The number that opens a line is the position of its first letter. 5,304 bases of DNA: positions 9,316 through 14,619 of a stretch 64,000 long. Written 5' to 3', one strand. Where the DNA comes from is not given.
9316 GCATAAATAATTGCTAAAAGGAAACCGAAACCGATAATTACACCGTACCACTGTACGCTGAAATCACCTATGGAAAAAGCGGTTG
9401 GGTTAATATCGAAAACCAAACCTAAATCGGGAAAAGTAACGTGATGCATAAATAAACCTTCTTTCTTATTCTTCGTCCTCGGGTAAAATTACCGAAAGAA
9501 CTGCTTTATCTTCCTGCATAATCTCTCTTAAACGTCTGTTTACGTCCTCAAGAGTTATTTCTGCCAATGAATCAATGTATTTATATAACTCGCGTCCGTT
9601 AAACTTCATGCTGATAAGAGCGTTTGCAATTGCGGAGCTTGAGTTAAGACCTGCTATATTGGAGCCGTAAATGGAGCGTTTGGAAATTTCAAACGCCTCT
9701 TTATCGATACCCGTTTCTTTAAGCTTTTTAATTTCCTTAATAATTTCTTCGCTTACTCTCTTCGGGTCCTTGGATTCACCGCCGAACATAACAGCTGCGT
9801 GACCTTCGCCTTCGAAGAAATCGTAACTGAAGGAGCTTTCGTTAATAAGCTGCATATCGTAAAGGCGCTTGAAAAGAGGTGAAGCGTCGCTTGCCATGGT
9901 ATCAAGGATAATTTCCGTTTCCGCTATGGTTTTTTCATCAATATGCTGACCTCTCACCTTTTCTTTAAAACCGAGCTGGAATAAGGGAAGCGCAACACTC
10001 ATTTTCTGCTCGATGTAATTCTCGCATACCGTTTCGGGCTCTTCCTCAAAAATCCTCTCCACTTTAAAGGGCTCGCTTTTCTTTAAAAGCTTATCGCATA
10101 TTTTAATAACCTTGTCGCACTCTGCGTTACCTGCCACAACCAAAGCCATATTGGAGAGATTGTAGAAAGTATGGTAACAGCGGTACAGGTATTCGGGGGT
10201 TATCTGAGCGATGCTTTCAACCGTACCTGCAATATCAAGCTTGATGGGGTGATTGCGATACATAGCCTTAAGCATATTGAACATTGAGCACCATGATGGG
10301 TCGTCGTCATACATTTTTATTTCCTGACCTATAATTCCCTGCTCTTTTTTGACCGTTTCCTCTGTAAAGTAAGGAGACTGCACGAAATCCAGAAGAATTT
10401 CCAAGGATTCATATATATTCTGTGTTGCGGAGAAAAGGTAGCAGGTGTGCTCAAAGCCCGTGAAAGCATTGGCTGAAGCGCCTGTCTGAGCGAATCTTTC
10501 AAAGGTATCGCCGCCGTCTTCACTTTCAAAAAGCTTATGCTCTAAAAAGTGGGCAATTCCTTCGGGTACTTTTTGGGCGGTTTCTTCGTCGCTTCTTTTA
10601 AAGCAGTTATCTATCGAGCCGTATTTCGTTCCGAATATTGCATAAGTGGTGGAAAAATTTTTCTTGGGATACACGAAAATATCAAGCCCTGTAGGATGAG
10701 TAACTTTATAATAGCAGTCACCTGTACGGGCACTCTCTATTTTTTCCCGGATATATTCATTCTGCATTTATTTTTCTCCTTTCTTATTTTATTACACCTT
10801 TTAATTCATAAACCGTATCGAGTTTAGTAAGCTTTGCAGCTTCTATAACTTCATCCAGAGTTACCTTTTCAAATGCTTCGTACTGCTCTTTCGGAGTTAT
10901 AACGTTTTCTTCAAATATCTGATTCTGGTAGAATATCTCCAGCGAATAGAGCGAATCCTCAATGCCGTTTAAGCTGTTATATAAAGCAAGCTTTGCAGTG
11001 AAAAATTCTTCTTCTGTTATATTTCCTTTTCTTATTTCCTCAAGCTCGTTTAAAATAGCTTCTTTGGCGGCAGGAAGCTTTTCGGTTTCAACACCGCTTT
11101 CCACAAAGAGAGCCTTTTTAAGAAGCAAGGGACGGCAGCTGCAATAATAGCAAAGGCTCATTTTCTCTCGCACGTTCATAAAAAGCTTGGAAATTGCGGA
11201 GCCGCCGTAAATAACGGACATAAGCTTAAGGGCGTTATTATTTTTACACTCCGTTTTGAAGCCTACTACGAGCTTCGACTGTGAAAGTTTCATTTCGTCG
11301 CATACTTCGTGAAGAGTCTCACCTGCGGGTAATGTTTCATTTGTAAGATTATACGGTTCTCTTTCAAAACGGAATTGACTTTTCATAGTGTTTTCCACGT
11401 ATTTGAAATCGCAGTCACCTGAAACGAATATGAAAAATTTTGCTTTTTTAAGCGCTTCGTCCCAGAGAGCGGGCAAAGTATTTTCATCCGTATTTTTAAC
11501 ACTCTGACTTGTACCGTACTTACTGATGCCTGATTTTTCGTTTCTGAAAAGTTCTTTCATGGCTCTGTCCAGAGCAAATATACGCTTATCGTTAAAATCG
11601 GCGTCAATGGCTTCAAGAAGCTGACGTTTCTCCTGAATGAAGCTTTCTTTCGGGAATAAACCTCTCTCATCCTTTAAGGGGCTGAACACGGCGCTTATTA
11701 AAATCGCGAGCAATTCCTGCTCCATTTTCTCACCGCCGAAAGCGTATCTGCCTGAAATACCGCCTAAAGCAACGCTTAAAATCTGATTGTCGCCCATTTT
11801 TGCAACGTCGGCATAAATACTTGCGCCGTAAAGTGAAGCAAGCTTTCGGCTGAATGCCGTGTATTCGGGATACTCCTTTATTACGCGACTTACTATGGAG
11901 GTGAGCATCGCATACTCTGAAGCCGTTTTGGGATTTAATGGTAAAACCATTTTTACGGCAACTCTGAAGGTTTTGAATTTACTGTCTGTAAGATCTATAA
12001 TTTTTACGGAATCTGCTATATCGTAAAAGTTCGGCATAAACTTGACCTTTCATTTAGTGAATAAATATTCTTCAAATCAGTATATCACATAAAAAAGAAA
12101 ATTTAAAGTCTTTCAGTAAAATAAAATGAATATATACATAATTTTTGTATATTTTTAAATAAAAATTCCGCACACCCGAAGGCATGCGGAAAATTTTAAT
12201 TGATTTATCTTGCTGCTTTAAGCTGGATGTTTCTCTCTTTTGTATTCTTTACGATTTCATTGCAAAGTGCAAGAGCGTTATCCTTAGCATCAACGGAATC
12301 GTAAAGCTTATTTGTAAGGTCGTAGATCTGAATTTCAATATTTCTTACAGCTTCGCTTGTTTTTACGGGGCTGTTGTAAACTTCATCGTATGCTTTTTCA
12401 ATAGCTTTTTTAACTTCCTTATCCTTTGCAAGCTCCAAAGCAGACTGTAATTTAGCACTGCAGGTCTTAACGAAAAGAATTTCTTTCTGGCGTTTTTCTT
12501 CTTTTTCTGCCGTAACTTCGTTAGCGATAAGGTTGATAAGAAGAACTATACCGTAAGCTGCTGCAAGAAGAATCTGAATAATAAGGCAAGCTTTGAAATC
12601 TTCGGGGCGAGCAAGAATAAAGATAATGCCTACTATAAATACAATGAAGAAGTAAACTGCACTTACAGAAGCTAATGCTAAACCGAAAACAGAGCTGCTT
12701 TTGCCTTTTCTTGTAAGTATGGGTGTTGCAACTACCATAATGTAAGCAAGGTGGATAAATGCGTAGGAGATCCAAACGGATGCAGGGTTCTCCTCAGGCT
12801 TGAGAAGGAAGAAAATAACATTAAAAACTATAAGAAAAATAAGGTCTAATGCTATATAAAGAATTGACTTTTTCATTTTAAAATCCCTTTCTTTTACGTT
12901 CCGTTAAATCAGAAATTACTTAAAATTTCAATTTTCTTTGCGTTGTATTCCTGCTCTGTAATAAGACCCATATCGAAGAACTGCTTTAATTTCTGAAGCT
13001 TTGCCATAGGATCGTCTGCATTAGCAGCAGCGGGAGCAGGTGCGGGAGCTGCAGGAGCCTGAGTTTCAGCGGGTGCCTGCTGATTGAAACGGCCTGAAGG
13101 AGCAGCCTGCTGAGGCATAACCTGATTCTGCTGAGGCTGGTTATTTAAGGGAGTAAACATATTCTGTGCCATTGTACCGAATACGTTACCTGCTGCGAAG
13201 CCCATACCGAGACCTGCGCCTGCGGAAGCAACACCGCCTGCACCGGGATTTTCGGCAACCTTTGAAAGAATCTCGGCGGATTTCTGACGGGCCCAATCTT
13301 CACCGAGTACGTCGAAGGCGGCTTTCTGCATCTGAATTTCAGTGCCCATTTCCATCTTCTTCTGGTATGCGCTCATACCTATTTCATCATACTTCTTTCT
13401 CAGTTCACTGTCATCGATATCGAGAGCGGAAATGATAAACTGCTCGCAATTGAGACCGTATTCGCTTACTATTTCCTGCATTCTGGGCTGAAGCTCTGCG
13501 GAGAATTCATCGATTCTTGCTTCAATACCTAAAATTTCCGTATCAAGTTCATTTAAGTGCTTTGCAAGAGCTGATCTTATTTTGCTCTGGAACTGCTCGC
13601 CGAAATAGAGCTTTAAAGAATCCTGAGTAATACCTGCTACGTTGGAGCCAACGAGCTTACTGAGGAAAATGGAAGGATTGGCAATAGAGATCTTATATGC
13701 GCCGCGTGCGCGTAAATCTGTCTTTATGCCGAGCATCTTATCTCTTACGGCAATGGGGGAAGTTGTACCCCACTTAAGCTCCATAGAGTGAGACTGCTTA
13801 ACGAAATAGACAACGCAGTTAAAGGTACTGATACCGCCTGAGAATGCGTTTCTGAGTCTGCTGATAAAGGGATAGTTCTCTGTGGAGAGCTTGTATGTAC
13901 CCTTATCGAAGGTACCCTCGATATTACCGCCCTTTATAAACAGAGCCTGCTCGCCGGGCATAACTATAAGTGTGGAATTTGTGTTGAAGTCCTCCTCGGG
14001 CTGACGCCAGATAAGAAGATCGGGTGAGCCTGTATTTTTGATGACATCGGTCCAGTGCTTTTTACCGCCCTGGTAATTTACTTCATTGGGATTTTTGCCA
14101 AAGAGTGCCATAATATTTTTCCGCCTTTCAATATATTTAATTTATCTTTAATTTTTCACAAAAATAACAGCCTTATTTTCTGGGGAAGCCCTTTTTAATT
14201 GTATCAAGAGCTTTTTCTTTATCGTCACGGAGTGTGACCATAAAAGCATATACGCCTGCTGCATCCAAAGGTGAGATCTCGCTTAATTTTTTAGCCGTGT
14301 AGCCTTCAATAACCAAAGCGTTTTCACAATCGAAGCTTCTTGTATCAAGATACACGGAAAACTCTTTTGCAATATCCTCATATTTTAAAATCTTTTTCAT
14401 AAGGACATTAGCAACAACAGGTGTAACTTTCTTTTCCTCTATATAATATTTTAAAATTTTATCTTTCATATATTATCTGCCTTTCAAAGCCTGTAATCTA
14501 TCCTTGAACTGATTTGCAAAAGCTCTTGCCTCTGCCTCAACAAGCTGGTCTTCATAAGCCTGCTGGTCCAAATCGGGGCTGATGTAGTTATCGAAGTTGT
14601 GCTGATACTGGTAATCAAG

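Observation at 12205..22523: Eleven-gene operon of unknowns: YidD fusion, HerA/FtsK-type ATPase, five paralogous 6-TM proteins, poly-acidic zincin, SPFH-SHOCT. Candidate undescribed membrane machine.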

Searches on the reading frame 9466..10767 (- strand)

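Call 4: search_protein_families(library=pfam, max_evalue=0.01, proteins=[window:9466-10767:-])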
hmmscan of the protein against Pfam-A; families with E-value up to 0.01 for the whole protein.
window:9466-10767:- (433 aa): 2 families
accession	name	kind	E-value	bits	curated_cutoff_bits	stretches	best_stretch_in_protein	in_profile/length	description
PF05193.26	Peptidase_M16_C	-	6.5e-19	68.9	23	1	189-364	2-179/181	Peptidase M16 inactive domain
PF00675.25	Peptidase_M16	-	2.1e-18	67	22.3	1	69-182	31-148/149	Insulinase (Peptidase family M16)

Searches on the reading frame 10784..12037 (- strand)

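Call 4: search_protein_families(library=pfam, max_evalue=0.01, proteins=[window:10784-12037:-])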
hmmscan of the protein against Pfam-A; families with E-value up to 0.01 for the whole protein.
window:10784-12037:- (417 aa): 1 family
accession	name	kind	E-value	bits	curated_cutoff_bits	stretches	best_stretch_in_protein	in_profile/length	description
PF05193.26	Peptidase_M16_C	-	6.1e-14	52.7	23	1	203-351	22-180/181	Peptidase M16 inactive domain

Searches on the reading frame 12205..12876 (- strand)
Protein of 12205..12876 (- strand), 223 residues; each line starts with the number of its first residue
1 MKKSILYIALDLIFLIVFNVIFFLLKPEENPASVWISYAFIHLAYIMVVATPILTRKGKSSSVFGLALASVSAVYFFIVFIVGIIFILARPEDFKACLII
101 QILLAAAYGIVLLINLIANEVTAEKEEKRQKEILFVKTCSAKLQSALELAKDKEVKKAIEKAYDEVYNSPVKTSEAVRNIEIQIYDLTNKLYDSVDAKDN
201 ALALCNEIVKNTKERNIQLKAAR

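Call 4: search_protein_families(library=pfam, max_evalue=0.01, proteins=[window:12205-12876:-])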
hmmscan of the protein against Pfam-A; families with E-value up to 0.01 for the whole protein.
window:12205-12876:- (223 aa): 0 families

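Call 5: search_protein_families(library=padloc, max_evalue=0.01, proteins=[window:12205-12876:-])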
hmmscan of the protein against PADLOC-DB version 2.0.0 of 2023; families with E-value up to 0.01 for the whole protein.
window:12205-12876:- (223 aa): 0 families

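Call 6: search_protein_families(library=ncbifam, max_evalue=0.01, proteins=[window:12205-12876:-])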
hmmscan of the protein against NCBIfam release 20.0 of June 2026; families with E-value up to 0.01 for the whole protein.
window:12205-12876:- (223 aa): 2 families
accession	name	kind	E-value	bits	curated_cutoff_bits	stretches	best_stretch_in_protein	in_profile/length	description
TIGR03025.1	EPS_sugtrans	subfamily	4.9e-05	22.8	295.55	1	11-172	3-166/445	exopolysaccharide biosynthesis polyprenyl glycosylphosphotransferase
TIGR03023.1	WcaJ_sugtrans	equivalog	0.00012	21.6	410.75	1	8-176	7-175/453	undecaprenyl-phosphate glucose phosphotransferase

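Call 7: search_protein_families(library=phrogs, max_evalue=0.01, proteins=[window:12205-12876:-])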
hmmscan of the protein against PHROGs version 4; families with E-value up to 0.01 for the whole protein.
window:12205-12876:- (223 aa): 0 families

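Call 44: search_solved_structures(query=A5, max_evalue=5)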
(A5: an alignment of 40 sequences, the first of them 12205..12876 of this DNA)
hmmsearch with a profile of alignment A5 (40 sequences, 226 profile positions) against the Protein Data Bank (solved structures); distinct sequences matched with E-value up to 5: 19.
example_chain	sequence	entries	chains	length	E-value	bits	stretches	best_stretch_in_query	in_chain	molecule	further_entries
8tm9_A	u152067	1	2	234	0.035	16.8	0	142-168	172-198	D_3_633_8x peptide bound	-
8tlp_A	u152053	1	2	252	0.044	16.5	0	142-168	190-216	D_3_633_8x, no peptide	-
5tgw_A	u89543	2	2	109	0.067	15.9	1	176-219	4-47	PS1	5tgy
9v39_A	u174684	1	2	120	0.075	15.7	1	176-218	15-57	De novo designed serotonin binder SROb2_30, chain A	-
8qaf_A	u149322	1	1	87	0.13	15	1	116-168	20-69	sc-apCC-8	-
9jri_A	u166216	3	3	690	0.14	14.8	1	21-116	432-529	Soluble cytochrome b562,Reduced folate transporter,fusion protein | Soluble cytochrome b562,Reduced folate transporter,Soluble cytochrome b562,Reduced folate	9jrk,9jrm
7jh6_A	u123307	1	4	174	0.15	14.7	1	171-218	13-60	Two-domain di-Zn(II) and porphyrin-binding protein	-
7rkc_A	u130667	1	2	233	0.24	14.1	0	143-168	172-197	D_3_633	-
1lr1_A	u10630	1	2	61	0.25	14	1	184-220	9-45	dna-binding protein h-ns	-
28jw_t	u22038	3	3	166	0.47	13.1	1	157-200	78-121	bS20c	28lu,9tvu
1ni8_A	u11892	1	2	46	0.5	13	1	184-220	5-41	DNA-binding protein H-NS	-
4icg_B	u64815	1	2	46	0.55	12.9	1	184-220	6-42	DNA-binding protein H-NS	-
2mw2_B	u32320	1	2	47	0.57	12.8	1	184-220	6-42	DNA-binding protein H-NS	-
9joz_A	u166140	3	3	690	0.74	12.5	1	21-116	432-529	Soluble cytochrome b562,Reduced folate transporter,fusion protein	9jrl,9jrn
6nuk_A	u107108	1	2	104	0.82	12.3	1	136-216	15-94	Ferredog-Diesel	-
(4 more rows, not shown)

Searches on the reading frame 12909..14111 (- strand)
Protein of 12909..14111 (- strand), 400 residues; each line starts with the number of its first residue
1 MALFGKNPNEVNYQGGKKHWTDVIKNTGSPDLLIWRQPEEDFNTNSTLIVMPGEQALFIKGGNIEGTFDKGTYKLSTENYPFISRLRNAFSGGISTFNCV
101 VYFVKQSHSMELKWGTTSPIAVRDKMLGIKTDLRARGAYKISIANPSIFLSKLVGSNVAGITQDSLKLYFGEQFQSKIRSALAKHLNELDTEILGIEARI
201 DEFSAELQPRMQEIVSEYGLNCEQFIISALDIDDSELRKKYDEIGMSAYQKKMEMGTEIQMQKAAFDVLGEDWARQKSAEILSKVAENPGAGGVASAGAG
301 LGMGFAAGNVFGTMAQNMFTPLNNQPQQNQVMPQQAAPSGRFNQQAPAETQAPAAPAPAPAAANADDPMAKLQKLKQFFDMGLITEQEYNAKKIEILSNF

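Call 3: search_protein_families(library=pfam, max_evalue=0.01, proteins=[window:12909-14111:-])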
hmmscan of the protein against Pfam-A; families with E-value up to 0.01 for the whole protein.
window:12909-14111:- (400 aa): 3 families
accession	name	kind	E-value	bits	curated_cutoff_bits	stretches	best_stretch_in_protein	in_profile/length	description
PF13421.11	Band_7_1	-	3.4e-35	122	24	1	39-239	8-201/211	SPFH domain-Band 7 family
PF09851.14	SHOCT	-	1.8e-07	31.1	27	1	371-397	2-28/28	Short C-terminal domain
PF01145.31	Band_7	-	5.1e-05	23.8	23.6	1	49-240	2-154/176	SPFH domain / Band 7 family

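Call 5: search_protein_families(library=padloc, max_evalue=0.01, proteins=[window:12909-14111:-])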
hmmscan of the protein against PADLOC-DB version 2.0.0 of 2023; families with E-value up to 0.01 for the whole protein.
window:12909-14111:- (400 aa): 0 families

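Call 6: search_protein_families(library=ncbifam, max_evalue=0.01, proteins=[window:12909-14111:-])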
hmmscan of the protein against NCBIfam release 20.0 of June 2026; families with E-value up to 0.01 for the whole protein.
window:12909-14111:- (400 aa): 0 families

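Call 7: search_protein_families(library=phrogs, max_evalue=0.01, proteins=[window:12909-14111:-])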
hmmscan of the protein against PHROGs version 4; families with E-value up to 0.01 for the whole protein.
window:12909-14111:- (400 aa): 4 families
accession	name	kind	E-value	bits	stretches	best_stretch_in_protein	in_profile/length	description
phrog_2700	-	unknown function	6.1e-07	30.2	1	352-397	292-329/331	-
phrog_888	-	unknown function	7.7e-06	26.8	1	364-397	236-269/271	-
phrog_20665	-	unknown function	0.0031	17.9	1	365-397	272-304/306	-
phrog_19084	-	unknown function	0.0047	17.2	1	367-397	276-306/307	-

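Call 91: search_dna_similar(query=window:12909-14111:-, collection=plasmids, mode=protein, max_evalue=1e-10, max_rows=15)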
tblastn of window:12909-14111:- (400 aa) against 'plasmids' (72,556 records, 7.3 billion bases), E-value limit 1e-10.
Records with a match: 152; places in all: 152; records where one place covers at least 80% of the query: 0.
Best place of each record, by identity: <60% 152.
By first word of the organism name: Ralstonia 132; Paracoccus 5; Novosphingobium 3; Vibrio 3; Burkholderia 3; Butyrivibrio 1; Comamonas 1; Bacteroides 1; Gemmatirosa 1; Tsukamurella 1; and 1 more.
By predicted mobility (MOB-suite, as given by PLSDB): mobilizable 104; non-mobilizable 43; conjugative 5.
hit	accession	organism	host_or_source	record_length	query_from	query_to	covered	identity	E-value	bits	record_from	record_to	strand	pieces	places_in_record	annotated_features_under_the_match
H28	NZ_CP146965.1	Butyrivibrio fibrisolvens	Bovinae,Bovine rumen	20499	23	288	67%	26.8%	3e-31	133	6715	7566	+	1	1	SPFH domain-containing protein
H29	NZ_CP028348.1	Novosphingobium sp. THN1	cell culture,surface water of Lake Taihu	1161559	4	243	60%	28.5%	1e-18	96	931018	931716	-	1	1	record has no annotation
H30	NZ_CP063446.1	Novosphingobium sp. ES2-1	mixed culture,activated sludge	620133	2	234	58%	29.4%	1e-16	89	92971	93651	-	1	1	SPFH domain-containing protein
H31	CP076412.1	Ralstonia wenshanensis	soil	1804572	17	242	56%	29.7%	4e-20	100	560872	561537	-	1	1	SPFH domain-containing protein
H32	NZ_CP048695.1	Vibrio coralliilyticus OCN008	coral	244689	20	235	54%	31.1%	4e-20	100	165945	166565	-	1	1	SPFH domain-containing protein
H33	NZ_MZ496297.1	Vibrio sp.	-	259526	20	235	54%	31.1%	4e-20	100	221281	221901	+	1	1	SPFH domain-containing protein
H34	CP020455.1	Vibrio coralliilyticus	Crassostrea gigas (Pacific ...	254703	20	235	54%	31.1%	7e-20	99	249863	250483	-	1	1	none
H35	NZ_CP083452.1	Comamonas odontotermitis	cell culture,cucumber rhizosphere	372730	19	232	54%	31.3%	1e-20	101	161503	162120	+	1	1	SPFH and helix-turn-helix domain-containing protein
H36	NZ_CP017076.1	Novosphingobium resinovorum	single cell,soil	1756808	17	232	54%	30.7%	4e-19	97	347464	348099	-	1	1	none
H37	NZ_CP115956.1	Ralstonia pseudosolanacearum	Solanum tuberosum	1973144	17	243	57%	29.1%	1e-19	99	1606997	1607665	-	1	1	none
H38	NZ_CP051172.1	Ralstonia pseudosolanacearum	Whole organism,potato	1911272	17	243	57%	29.1%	1e-19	99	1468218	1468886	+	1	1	none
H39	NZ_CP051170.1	Ralstonia pseudosolanacearum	Whole organism,potato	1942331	17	243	57%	29.1%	1e-19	99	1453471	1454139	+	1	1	none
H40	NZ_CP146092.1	Ralstonia sp. RRA.1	-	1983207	17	243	57%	29.1%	4e-19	97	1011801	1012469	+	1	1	none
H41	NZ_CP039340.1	Ralstonia pseudosolanacearum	-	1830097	17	243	57%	28.3%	7e-18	93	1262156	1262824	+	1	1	none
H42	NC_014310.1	Ralstonia solanacearum PSI07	-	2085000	17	243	57%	28.3%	8e-18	93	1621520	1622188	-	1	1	none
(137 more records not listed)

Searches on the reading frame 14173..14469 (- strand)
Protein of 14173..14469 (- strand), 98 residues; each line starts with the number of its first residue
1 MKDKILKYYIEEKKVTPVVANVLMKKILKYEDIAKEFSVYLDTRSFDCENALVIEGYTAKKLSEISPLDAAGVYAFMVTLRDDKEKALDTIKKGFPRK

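Call 3: search_protein_families(library=pfam, max_evalue=0.01, proteins=[window:14173-14469:-])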
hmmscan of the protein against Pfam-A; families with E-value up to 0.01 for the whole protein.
window:14173-14469:- (98 aa): 0 families

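Call 5: search_protein_families(library=padloc, max_evalue=0.01, proteins=[window:14173-14469:-])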
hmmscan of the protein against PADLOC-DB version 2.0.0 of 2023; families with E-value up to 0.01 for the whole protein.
window:14173-14469:- (98 aa): 0 families

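Call 6: search_protein_families(library=ncbifam, max_evalue=0.01, proteins=[window:14173-14469:-])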
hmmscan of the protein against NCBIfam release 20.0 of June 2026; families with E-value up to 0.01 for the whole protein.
window:14173-14469:- (98 aa): 0 families

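Call 7: search_protein_families(library=phrogs, max_evalue=0.01, proteins=[window:14173-14469:-])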
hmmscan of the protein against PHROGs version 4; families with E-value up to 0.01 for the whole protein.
window:14173-14469:- (98 aa): 0 families

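Call 43: search_solved_structures(query=A6, max_evalue=5)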
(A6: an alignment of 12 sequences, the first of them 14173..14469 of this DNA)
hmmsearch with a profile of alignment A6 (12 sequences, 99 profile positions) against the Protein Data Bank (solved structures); distinct sequences matched with E-value up to 5: 4.
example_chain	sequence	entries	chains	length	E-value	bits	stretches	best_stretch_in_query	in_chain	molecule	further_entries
8oys_A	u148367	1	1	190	0.062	16.7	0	59-97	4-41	De novo designed TIM-barrel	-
8uc6_C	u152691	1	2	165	0.1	16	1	2-55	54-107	Calpain-7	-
5wta_A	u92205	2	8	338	0.36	14.2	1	14-59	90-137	Serine-aspartate repeat-containing protein E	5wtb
5ihw_A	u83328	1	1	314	0.64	13.4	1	14-59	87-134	Serine-aspartate repeat-containing protein E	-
